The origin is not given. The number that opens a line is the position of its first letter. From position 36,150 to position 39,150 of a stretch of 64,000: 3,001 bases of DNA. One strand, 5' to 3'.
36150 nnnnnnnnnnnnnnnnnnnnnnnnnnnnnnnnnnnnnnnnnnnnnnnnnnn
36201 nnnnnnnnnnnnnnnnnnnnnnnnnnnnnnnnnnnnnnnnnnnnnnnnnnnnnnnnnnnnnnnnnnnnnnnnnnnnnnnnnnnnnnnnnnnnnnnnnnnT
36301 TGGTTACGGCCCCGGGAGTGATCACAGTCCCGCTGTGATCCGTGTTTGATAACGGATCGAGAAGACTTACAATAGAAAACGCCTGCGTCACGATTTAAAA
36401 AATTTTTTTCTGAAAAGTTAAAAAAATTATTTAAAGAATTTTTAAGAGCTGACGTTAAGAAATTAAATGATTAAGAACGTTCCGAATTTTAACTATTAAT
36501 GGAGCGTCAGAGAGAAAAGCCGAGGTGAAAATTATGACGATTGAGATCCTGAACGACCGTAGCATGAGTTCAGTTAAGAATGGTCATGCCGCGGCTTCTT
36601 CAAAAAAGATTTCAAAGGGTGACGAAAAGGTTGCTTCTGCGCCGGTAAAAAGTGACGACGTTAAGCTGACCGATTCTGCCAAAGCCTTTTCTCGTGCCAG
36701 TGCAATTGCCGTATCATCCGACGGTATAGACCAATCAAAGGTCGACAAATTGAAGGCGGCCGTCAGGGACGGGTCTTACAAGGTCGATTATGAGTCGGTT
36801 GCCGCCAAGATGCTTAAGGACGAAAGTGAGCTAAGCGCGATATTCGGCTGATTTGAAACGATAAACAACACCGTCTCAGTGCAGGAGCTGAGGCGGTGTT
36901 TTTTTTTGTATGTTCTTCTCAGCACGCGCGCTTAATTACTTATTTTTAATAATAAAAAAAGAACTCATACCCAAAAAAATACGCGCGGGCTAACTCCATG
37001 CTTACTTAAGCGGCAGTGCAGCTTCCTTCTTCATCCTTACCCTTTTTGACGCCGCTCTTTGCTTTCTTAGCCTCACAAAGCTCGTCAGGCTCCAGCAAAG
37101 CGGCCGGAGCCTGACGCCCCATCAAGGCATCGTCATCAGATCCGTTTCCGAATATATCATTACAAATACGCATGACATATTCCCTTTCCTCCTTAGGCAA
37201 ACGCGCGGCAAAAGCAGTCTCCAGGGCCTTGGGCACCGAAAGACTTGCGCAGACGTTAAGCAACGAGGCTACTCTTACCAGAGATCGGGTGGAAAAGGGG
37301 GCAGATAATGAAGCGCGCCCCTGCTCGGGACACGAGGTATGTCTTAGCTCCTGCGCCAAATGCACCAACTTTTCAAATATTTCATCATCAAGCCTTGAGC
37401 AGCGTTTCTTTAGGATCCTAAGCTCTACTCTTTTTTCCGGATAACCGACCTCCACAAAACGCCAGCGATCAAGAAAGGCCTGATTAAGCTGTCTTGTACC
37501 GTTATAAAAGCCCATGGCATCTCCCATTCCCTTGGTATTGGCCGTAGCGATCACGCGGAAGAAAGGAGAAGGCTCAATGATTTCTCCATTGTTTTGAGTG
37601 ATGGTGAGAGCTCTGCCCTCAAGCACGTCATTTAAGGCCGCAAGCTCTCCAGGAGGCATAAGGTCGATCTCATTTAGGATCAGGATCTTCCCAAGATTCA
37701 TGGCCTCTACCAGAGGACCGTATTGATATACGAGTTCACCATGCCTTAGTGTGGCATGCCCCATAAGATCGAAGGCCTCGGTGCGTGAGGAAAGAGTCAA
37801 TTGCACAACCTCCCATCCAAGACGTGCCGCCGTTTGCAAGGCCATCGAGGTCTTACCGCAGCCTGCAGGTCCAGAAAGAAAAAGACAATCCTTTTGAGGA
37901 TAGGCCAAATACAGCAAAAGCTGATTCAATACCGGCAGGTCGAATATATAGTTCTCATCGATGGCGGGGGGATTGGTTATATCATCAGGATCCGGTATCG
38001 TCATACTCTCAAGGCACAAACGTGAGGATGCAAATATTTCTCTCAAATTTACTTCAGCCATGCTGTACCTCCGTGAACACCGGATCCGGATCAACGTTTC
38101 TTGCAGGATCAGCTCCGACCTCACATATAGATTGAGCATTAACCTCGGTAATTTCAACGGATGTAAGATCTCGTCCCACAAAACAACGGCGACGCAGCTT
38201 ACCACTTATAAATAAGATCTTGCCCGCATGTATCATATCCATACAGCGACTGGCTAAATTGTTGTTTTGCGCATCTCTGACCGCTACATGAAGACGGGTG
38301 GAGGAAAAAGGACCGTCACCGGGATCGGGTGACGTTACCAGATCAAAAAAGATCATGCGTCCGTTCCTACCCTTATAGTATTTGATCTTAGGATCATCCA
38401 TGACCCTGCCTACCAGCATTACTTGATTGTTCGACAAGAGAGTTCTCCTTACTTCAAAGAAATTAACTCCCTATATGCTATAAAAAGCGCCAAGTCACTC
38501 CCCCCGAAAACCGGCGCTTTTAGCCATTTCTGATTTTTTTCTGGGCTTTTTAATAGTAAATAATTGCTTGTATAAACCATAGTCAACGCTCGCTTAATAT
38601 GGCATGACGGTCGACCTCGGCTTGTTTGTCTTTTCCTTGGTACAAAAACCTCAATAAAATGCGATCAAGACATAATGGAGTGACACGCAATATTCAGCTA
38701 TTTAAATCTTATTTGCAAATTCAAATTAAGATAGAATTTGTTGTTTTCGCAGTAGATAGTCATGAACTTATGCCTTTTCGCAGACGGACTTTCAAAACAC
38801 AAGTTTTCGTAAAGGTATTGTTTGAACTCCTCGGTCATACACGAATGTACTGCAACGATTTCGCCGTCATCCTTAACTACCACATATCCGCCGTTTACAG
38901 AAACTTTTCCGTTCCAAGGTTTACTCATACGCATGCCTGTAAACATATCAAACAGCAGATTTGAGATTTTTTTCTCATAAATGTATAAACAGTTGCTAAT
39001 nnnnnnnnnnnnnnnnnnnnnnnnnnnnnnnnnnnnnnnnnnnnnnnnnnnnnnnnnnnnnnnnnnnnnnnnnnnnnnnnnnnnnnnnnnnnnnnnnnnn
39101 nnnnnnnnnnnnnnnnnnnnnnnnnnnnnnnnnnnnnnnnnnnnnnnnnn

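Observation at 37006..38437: Translationally coupled SSB-like OB-fold protein plus MoxR-like AAA+ ATPase between flgM and the island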

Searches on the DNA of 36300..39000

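Call 94: search_rna_families(source=window, start=36300, end=39000, threshold=evalue, max_evalue=1)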
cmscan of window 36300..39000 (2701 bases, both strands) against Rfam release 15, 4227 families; matches with E-value up to 1: 1.
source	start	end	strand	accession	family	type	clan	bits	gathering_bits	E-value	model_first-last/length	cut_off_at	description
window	36861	37023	-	RF01582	RUF4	Gene; sRNA;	-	21.4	55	0.33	1-277/277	no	RNA of unknown function RUF4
